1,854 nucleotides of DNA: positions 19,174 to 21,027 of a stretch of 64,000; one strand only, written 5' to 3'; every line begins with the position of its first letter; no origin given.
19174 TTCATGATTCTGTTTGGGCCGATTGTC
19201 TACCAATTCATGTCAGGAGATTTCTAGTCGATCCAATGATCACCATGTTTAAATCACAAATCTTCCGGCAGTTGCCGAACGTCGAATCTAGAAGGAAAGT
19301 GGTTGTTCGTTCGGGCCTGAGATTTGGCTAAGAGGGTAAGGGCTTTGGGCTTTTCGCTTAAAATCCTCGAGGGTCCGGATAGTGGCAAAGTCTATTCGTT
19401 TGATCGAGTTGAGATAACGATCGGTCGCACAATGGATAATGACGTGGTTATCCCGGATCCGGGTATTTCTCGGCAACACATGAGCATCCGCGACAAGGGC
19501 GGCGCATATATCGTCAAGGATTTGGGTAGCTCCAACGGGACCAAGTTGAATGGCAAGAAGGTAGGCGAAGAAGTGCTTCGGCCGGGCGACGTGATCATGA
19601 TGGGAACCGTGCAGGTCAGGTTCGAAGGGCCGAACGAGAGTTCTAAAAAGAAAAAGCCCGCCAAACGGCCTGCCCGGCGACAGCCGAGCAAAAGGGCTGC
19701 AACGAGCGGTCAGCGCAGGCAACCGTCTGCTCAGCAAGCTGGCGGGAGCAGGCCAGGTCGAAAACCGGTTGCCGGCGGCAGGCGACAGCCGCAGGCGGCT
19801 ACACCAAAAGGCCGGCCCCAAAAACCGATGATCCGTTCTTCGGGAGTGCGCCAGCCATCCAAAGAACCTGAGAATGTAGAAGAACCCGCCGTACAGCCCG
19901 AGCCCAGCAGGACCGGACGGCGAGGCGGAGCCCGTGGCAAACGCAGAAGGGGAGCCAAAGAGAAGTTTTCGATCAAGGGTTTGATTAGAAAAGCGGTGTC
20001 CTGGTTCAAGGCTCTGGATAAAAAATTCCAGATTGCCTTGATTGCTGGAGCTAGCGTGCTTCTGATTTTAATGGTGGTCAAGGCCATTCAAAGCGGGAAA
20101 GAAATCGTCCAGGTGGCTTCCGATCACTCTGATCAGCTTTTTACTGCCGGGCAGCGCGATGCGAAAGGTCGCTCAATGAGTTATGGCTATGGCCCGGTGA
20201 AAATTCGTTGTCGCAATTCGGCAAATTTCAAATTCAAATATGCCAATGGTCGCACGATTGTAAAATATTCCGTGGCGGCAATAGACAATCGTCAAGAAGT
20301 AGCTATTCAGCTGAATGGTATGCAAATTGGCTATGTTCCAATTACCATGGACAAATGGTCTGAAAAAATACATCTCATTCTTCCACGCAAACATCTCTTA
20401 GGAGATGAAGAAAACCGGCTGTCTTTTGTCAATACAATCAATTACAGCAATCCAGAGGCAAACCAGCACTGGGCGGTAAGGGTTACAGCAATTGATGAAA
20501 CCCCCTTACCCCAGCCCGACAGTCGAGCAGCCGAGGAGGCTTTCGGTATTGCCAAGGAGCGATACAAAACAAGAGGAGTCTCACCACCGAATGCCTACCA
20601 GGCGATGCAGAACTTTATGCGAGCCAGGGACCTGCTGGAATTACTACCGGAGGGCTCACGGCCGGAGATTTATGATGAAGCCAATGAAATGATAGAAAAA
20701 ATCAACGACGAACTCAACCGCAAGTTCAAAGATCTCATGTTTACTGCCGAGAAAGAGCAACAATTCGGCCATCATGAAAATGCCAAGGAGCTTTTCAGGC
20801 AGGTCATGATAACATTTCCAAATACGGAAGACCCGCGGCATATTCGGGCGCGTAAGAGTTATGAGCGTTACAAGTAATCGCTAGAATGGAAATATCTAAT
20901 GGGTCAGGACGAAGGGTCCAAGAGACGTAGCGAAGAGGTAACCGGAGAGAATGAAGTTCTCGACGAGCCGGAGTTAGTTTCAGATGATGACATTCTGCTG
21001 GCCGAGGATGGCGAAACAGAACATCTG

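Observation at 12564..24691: Non-canonical Tad-like module lacking ATPase, secretin, pilin and peptidase but decorated with PilZ, stand-alone MshEN and FHA-TM proteins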

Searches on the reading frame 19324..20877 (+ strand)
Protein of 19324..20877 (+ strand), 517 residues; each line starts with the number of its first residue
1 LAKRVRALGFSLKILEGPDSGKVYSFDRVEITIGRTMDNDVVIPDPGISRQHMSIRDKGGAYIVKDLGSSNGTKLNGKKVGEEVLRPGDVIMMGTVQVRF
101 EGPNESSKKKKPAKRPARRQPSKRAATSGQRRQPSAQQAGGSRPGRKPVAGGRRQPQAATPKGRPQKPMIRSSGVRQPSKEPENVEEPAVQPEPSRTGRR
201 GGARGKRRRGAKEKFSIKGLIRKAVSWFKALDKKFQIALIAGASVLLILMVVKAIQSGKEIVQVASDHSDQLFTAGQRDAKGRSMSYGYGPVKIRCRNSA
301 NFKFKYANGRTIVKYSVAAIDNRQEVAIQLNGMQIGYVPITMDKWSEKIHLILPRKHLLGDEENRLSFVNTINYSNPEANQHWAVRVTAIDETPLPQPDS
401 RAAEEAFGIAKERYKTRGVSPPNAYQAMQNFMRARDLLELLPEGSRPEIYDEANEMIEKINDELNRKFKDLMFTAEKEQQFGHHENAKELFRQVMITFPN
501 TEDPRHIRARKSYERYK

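Call 4: search_protein_families(library=pfam, proteins=[window:19324-20877:+], max_evalue=0.01)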
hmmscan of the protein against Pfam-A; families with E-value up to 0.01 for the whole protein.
window:19324-20877:+ (517 aa): 2 families
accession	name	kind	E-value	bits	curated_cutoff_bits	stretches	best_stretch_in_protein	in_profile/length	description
PF00498.31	FHA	-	7.4e-20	71.6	20.7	1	31-94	1-67/67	FHA domain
PF16697.10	Yop-YscD_cpl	-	6e-18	65.3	33.2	1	13-101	1-91/94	Inner membrane component of T3SS, cytoplasmic domain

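Call 42: search_solved_structures(query=window:19324-20877:+, max_evalue=0.01)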
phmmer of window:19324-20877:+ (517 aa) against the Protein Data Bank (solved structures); distinct sequences matched with E-value up to 0.01: 25.
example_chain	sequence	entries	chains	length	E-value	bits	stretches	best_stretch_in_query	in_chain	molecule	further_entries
6i2q_B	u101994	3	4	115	4.4e-12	49.1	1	12-104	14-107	Glycogen accumulation regulator GarA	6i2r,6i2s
8p5r_G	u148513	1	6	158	1.1e-11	47.7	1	12-104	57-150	Glycogen accumulation regulator GarA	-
2lc1_A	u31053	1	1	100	5.1e-11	45.6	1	11-97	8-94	Putative uncharacterized protein TB39.8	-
3po8_A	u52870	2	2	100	5.4e-11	45.5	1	13-98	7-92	Putative uncharacterized protein TB39.8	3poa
3oun_A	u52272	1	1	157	2e-10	43.6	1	11-97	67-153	Putative uncharacterized protein TB39.8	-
2kb3_A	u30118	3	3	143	3.2e-10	42.9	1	11-103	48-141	Oxoglutarate dehydrogenase inhibitor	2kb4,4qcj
8p5x_G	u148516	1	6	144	3.3e-10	42.9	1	11-103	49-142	Oxoglutarate dehydrogenase inhibitor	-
2kfu_A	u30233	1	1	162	4.9e-10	42.3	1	12-105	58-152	Rv1827 pThr 22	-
6i2p_D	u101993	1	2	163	5e-10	42.3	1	12-105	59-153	Glycogen accumulation regulator GarA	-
7rj3_A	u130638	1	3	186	7e-10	41.8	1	12-105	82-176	Glycogen accumulation regulator GarA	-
2kkl_A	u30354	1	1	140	8.1e-10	41.6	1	12-100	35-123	Uncharacterized protein Mb1858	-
1uht_A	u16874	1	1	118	1e-09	41.3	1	12-95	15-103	expressed protein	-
6cah_A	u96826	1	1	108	2.6e-09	39.9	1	31-101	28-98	ABC transporter ATP-binding/permease protein Rv1747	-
2fez_A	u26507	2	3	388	2.5e-07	33.4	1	15-92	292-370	Probable regulatory protein embR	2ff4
6hc0_B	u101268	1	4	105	6.6e-07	32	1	14-100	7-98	GGDEF domain protein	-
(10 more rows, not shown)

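Call 45: search_protein_families(library=ncbifam, proteins=[window:19324-20877:+], max_evalue=0.001)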
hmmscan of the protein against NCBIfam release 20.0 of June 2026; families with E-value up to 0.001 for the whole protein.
window:19324-20877:+ (517 aa): 6 families
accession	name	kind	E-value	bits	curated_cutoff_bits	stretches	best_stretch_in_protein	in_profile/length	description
TIGR03354.1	VI_FHA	hypoth_equivalog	1.1e-15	58.4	120.25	1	22-166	17-159/420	type VI secretion system-associated FHA domain protein TagH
NF049868.1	FhaB_Rv0019c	equivalog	9.9e-15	54.9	125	1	11-98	68-156/158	FHA domain-containing protein FhaB/FipA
NF052573.1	HisKinEspAMyxo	equivalog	3.7e-14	51.7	1400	1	21-100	38-119/755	serine histidine kinase EspA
NF033760.1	gliding_GltG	equivalog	4.2e-14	52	650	1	10-197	5-192/650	adventurous gliding motility protein GltG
NF041660.2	oxygluDhInhib_OdhI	equivalog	2.6e-13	50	200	1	15-99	42-126/130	oxoglutarate dehydrogenase inhibitor Odhl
NF052403.1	ESX1TransRegEspM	equivalog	2.7e-05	23.2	550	1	17-146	17-141/367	ESX-1 type VII secretion system transcriptional regulator EspM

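Call 46: find_homologous_proteins(query=window:19324-20877:+, max_evalue=1e-10)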
Query window:19324-20877:+ (517 aa): 76 proteins with E <= 1e-10 among 8000 candidates.
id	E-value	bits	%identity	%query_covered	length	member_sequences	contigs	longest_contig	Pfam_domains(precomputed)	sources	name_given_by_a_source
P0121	0.0e+0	1139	100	99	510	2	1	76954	PF00498.32,PF16697.11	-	-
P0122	0.0e+0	1017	88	100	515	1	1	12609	PF00498.32,PF16697.11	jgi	jgi:FHA domain-containing protein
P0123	1.9e-184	632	57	99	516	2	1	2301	PF00498.32,PF16697.11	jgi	-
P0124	4.8e-171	588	53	99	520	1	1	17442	PF00498.32,PF16697.11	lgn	-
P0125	3.7e-169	582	54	100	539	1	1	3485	PF00498.32,PF16697.11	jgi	jgi:pSer/pThr/pTyr-binding forkhead associated (FHA) protein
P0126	3.8e-166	572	53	99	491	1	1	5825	PF00498.32,PF16697.11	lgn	-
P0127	1.2e-165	571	53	99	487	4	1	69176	PF00498.32,PF16697.11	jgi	-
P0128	3.3e-161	556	53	98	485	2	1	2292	PF00498.32,PF16697.11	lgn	-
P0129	5.7e-161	555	53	98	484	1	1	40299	PF00498.32,PF16697.11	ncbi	-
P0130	1.5e-158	547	52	98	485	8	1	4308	PF00498.32,PF16697.11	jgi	-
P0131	4.5e-158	545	50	99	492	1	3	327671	PF00498.32,PF16697.11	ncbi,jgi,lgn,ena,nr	ncbi:MAG TPA: FHA domain-containing protein [Myxococcota bacterium]|nr:FHA domain-containing protein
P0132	1.1e-157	544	51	99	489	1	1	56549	PF00498.32,PF16697.11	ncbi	-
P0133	7.1e-157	542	51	98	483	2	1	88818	PF00498.32,PF16697.11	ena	-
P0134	2.5e-156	540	51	98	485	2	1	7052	PF00498.32,PF16697.11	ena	-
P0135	5.0e-154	532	52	98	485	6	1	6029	PF00498.32,PF16697.11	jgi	jgi:pSer/pThr/pTyr-binding forkhead associated (FHA) protein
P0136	1.3e-142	495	46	98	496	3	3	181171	PF00498.32,PF16697.11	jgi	-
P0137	1.4e-140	488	47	99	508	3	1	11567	PF00498.32,PF16697.11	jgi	-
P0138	1.3e-137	478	50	57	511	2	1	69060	PF00498.32,PF16697.11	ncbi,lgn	-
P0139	1.3e-135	471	43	98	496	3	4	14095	PF00498.32,PF16697.11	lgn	-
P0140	3.3e-135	470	49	57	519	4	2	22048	PF00498.32,PF16697.11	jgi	jgi:hypothetical protein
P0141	4.1e-135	470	47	98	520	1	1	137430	PF00498.32,PF16697.11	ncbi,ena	-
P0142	1.2e-134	468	49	92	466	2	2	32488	PF00498.32,PF16697.11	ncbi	-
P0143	3.7e-134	467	46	98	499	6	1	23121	PF00498.32,PF16697.11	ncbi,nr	ncbi:MAG: hypothetical protein DRI34_01780 [Deltaproteobacteria bacterium]|nr:MAG: hypothetical prot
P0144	4.4e-134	466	43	99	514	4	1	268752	PF00498.32,PF16697.11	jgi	-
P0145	3.6e-132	460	46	99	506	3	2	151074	PF00498.32,PF16697.11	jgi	jgi:pSer/pThr/pTyr-binding forkhead associated (FHA) protein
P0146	8.3e-131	456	50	89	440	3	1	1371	PF00498.32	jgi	jgi:tetratricopeptide (TPR) repeat protein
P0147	1.9e-128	448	43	67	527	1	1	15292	PF00498.32,PF16697.11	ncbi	-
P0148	2.6e-123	431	43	99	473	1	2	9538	PF00498.32,PF16697.11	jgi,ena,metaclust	metaclust:\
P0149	1.6e-120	422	45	98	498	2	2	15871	PF00498.32,PF16697.11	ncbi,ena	-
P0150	1.3e-117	412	43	98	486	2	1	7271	PF00498.32,PF16697.11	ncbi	-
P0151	9.4e-116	406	43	98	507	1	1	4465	PF00498.32,PF16697.11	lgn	-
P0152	2.0e-115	405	42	97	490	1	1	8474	PF00498.32,PF16697.11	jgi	jgi:pSer/pThr/pTyr-binding forkhead associated (FHA) protein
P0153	1.2e-108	383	41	98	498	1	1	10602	PF00498.32,PF16697.11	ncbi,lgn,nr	ncbi:MAG: FHA domain-containing protein [Deltaproteobacteria bacterium]|nr:FHA domain-containing pro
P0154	2.7e-108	381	42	98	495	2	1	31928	PF00498.32,PF16697.11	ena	-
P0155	8.4e-102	360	40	98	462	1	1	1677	PF00498.32,PF16697.11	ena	-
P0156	1.1e-55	208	37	43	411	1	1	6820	PF00498.32,PF16697.11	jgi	jgi:pSer/pThr/pTyr-binding forkhead associated (FHA) protein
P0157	8.4e-46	175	33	51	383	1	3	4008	PF00498.32,PF16697.11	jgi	jgi:hypothetical protein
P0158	9.4e-33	132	42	16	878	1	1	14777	PF13240.12,PF00498.32,PF12773.14,PF17032.11,PF07992.21,PF00070.34,PF16697.11,PF13738.13,PF13248.12,PF18267.8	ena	-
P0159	4.7e-31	127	36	25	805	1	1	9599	PF01839.30,PF01011.29,PF23727.2,PF13360.14,PF25292.1,PF00498.32,PF13517.13,PF13570.14,PF16697.11,PF23743.2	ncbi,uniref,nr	ncbi:hypothetical protein C2E25_17020 [Geothermobacter hydrogeniphilus]|uniref:FHA domain-containing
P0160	2.3e-30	124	44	18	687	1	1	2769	PF00498.32,PF16697.11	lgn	-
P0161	1.3e-28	118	29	23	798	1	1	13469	PF00498.32,PF16697.11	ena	-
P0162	2.3e-28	118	29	24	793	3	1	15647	PF00498.32,PF16697.11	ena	-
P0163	2.8e-27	114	30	24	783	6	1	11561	PF01839.30,PF23727.2,PF13360.14,PF00498.32,PF13517.13,PF13570.14,PF16697.11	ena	-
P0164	3.2e-24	104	36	20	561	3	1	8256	PF13414.13,PF00498.32,PF13424.13,PF16697.11,PF07719.24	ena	-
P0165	7.3e-24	103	41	16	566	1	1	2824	PF02089.22,PF00498.32,PF02450.22,PF16697.11,PF00561.27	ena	-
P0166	3.8e-23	100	35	18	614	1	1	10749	PF14559.13,PF13371.13,PF00498.32,PF00515.35,PF16697.11,PF13432.13,PF13181.13,PF07719.24,PF13174.13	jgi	jgi:ABC transport system ATP-binding/permease protein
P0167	4.0e-23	100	42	15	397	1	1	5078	PF00498.32,PF16697.11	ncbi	-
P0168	6.7e-23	100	37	17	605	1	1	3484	PF00498.32,PF16697.11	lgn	-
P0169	1.9e-22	98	47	12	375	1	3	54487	PF00498.32,PF16697.11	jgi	jgi:pSer/pThr/pTyr-binding forkhead associated (FHA) protein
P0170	5.0e-22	97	41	15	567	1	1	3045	PF00498.32,PF12697.14,PF02450.22,PF16697.11,PF00561.27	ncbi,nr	ncbi:MAG TPA: alpha/beta fold hydrolase [Anaerolineae bacterium]|nr:alpha/beta fold hydrolase [Anaer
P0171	1.2e-21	96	37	19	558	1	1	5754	PF00498.32,PF16697.11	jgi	jgi:ABC transport system ATP-binding/permease protein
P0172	1.6e-21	95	41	17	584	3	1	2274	PF14559.13,PF00498.32,PF00515.35,PF12895.14,PF16697.11,PF07719.24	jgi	jgi:pSer/pThr/pTyr-binding forkhead associated (FHA) protein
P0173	1.6e-21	95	39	17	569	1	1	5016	PF00498.32,PF16697.11,PF07719.24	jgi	jgi:ABC transport system ATP-binding/permease protein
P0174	2.4e-21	95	33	17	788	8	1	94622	PF01839.30,PF23727.2,PF13360.14,PF25292.1,PF00498.32,PF13517.13,PF13570.14,PF16697.11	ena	-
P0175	3.8e-21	94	38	20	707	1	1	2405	PF00498.32,PF16697.11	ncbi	-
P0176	6.1e-20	90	34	18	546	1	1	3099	PF00498.32,PF16697.11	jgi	jgi:pSer/pThr/pTyr-binding forkhead associated (FHA) protein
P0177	6.7e-20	90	41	15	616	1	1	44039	PF00498.32,PF00005.34,PF16697.11,PF02463.26,PF13304.13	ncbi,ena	-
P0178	1.8e-19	88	33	27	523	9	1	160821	PF00498.32,PF16697.11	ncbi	-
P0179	5.6e-19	87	41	14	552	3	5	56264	PF00498.32,PF01061.30,PF16697.11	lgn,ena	-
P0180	4.3e-18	84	42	14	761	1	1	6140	PF19055.7,PF00498.32,PF01061.30,PF00005.34,PF16697.11,PF12698.14,PF13304.13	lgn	-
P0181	1.7e-16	79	44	14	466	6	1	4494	PF00498.32,PF00005.34,PF16697.11,PF13304.13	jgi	jgi:ABC-type multidrug transport system ATPase subunit/pSer/pThr/pTyr-binding forkhead associated (F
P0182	7.3e-16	76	34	20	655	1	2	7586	PF09699.16,PF00498.32,PF16697.11,PF14522.12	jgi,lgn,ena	-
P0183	3.3e-14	71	44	18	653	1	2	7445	PF00498.32,PF16697.11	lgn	-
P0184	5.5e-13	67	34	29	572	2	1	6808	PF13185.13,PF00498.32,PF01590.33,PF16697.11,PF13492.13,PF07228.18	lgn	-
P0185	1.1e-12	66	26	28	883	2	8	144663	PF00498.32,PF07992.21,PF00070.34,PF16697.11,PF18267.8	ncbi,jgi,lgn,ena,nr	ncbi:MAG TPA: FAD-dependent oxidoreductase [Ktedonosporobacter sp.]|jgi:NADPH-dependent 2,4-dienoyl-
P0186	1.9e-12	65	33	21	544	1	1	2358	PF00158.33,PF00498.32,PF25601.2,PF02954.26,PF16697.11,PF14532.13,PF07728.21,PF13191.13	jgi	jgi:DNA-binding NtrC family response regulator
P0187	4.5e-12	64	35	27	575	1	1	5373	PF13185.13,PF00498.32,PF01590.33,PF16697.11,PF13492.13,PF07228.18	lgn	-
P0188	5.3e-12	64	40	18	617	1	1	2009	PF00437.27,PF00498.32,PF16697.11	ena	-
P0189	7.1e-12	63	33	18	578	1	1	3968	PF00498.32,PF16697.11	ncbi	-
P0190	1.9e-11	62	34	28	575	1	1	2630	PF13185.13,PF00498.32,PF01590.33,PF16697.11,PF13492.13,PF07228.18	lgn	-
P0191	2.5e-11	62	41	19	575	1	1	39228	PF13185.13,PF00498.32,PF01590.33,PF16697.11,PF13492.13,PF07228.18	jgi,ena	jgi:serine phosphatase RsbU (regulator of sigma subunit)/pSer/pThr/pTyr-binding forkhead associated 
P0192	2.5e-11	61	44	19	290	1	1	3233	PF00498.32,PF16697.11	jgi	jgi:pSer/pThr/pTyr-binding forkhead associated (FHA) protein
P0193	3.2e-11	61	37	19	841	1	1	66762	PF00498.32,PF16697.11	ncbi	-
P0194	7.6e-11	60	37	24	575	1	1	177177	PF13185.13,PF00498.32,PF01590.33,PF16697.11,PF13492.13,PF07228.18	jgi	jgi:serine phosphatase RsbU (regulator of sigma subunit)/pSer/pThr/pTyr-binding forkhead associated 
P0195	8.2e-11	60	41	16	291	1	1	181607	PF00498.32,PF16697.11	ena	-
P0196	8.4e-11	60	44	17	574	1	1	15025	PF13185.13,PF00498.32,PF01590.33,PF16697.11,PF13492.13,PF07228.18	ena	-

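Call 58: predict_structure(alignment_id=A2)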
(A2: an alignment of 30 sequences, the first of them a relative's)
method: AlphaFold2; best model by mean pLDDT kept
length: 510 residues; sequences in the alignment: 30
mean_pLDDT: 79.9   pTM: 0.49
mean pLDDT of the five models: 79.9, 79.9, 79.1, 78.9, 77.9
residues with pLDDT >= 90: 277; 70-90: 110; 50-70: 18; < 50: 105
segments of 3 or more residues with pLDDT < 50: 99-126, 128-157, 162-207
pLDDT, mean of each block of 10 residues (from residue 1): 86 88 87 86 90 89 88 93 92 75 39 42 41 41 41 44 42 40 40 39 49 76 79 85 79 70 94 90 93 95 93 95 96 93 92 93 95 95 93 97 97 95 96 91 96 96 96 95 96 92 91
secondary structure, 60 per line:
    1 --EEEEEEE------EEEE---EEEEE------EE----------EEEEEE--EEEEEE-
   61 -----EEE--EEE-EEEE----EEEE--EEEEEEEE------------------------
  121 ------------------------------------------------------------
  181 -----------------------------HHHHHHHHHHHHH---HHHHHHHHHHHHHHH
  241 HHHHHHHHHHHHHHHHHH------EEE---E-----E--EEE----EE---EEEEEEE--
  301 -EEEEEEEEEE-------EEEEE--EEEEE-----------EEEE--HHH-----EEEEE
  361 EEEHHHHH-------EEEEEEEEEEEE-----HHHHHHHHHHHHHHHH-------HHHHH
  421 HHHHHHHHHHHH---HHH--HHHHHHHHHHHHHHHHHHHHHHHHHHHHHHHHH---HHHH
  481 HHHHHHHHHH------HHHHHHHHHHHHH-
elements in order: E3-9 E16-19 E23-27 E46-51 E54-59 E66-68 E71-73 E75-78 E83-86 E89-96 H210-222 H226-258 E265-267 E280-282 E292-298 E302-311 E319-323 E326-330 E342-345 E356-363 H364-368 E376-387 H393-408 H416-432 H441-473 H477-490 H497-509

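Call 61: fold_search(model_id=the predicted structure, library=pdb)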
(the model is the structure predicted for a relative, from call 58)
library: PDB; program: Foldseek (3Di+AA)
matches with E <= 10: 1188; with E <= 0.001: 106
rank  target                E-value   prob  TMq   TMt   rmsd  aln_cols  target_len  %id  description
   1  6i2q_B                2.3e-11  1.00  0.18  0.92   0.9        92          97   34  Crystal structure of the wild-type SucA domain of Mycobacterium smegmatis KGD (alpha-ketoglutarate decarboxylase), in  (released 2019-05-22)
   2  4qcj                  3.5e-11  1.00  0.18  0.90   1.2        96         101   32  Crystal Structure of OdhI from Corynebacterium glutamicum (released 2014-07-02)
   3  8p5x_G                3.5e-11  1.00  0.18  0.89   0.9        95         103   30  Single particle cryo-EM structure of the complex between Corynebacterium glutamicum homohexameric 2-oxoglutarate dehyd (released 2023-08-16)
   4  6i2r_B                9.8e-11  1.00  0.18  0.93   0.9        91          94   34  Crystal structure of the SucA domain of Mycobacterium smegmatis KGD (alpha-ketoglutarate decarboxylase), mutant R802A, (released 2019-05-22)
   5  7rj3_A                9.8e-11  1.00  0.18  0.85   0.9        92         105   32  Crystal Structure of the Forkhead Associated (FHA) Domain of the Glycogen Accumulation Regulator (GarA) from Mycobacte (released 2021-07-28)
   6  7rj3_C                1.2e-10  1.00  0.18  0.90   1.1        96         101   32  Crystal Structure of the Forkhead Associated (FHA) Domain of the Glycogen Accumulation Regulator (GarA) from Mycobacte (released 2021-07-28)
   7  6i2p_E                1.5e-10  1.00  0.18  0.86   1.4        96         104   32  Crystal structure of the Mycobacterium tuberculosis PknB kinase domain (L33E mutant) in complex with its substrate Gar (released 2019-05-22)
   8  6i2p_D                2.1e-10  1.00  0.18  0.79   1.4        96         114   32  Crystal structure of the Mycobacterium tuberculosis PknB kinase domain (L33E mutant) in complex with its substrate Gar (released 2019-05-22)
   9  8p5r_G                2.5e-10  1.00  0.18  0.90   1.0        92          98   34  Crystal structure of full-length, homohexameric 2-oxoglutarate dehydrogenase KGD from Mycobacterium smegmatis in compl (released 2023-08-16)
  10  6i2r_D                5.9e-10  1.00  0.17  0.93   0.8        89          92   35  Crystal structure of the SucA domain of Mycobacterium smegmatis KGD (alpha-ketoglutarate decarboxylase), mutant R802A, (released 2019-05-22)
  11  3poa_A                7.0e-10  1.00  0.17  0.88   1.7        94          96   34  Structural and functional analysis of phosphothreonine-dependent FHA domain interactions (released 2011-01-26)
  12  7rj3_B                8.8e-10  1.00  0.19  0.86   1.5        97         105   30  Crystal Structure of the Forkhead Associated (FHA) Domain of the Glycogen Accumulation Regulator (GarA) from Mycobacte (released 2021-07-28)
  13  8p5r_H                9.3e-10  1.00  0.18  0.90   1.1        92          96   34  Crystal structure of full-length, homohexameric 2-oxoglutarate dehydrogenase KGD from Mycobacterium smegmatis in compl (released 2023-08-16)
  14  3po8                  1.3e-09  1.00  0.17  0.86   1.7        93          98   34  Structural and functional analysis of phosphothreonine-dependent FHA domain interactions (released 2011-01-26)
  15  2kb3_MODEL_1_A        1.9e-09  1.00  0.18  0.62   1.8        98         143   33  NMR Structure of the phosphorylated form of OdhI, pOdhI. (released 2009-05-05)
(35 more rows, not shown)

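Call 71: find_encoding_contigs(protein=P0166, flank=10000, max_places=2)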
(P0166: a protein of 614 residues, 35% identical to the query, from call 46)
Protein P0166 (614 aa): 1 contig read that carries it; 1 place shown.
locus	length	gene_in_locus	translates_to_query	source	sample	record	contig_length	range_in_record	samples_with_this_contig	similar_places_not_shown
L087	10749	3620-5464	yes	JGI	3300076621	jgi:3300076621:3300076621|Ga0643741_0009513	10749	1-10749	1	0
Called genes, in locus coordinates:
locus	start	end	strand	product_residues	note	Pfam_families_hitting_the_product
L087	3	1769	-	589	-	?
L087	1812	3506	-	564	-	PF04511:DER1 (faint), PF01694:Rhomboid, PF12895:ANAPC3 (faint), PF13428:TPR_14 (faint), PF14559:TPR_19 (faint), PF13432:TPR_16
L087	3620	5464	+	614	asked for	PF16697:Yop-YscD_cpl, PF00498:FHA, PF00515:TPR_1 (faint), PF07719:TPR_2 (faint), PF13371:TPR_9 (faint), PF00498:FHA, PF16697:Yop-YscD_cpl, PF13432:TPR_16 (weak), +3 more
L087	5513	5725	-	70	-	PF00364:Biotin_lipoyl, PF25917:BSH_RND, PF25973:BSH_CzcB (weak), PF25984:BSH_YknX (faint)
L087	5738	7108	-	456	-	PF00289:Biotin_carb_N, PF02786:CPSase_L_D2, PF07478:Dala_Dala_lig_C (weak), PF02785:Biotin_carb_C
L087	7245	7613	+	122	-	-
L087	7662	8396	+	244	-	-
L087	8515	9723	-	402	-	PF00091:Tubulin, PF12327:FtsZ_C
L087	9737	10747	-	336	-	?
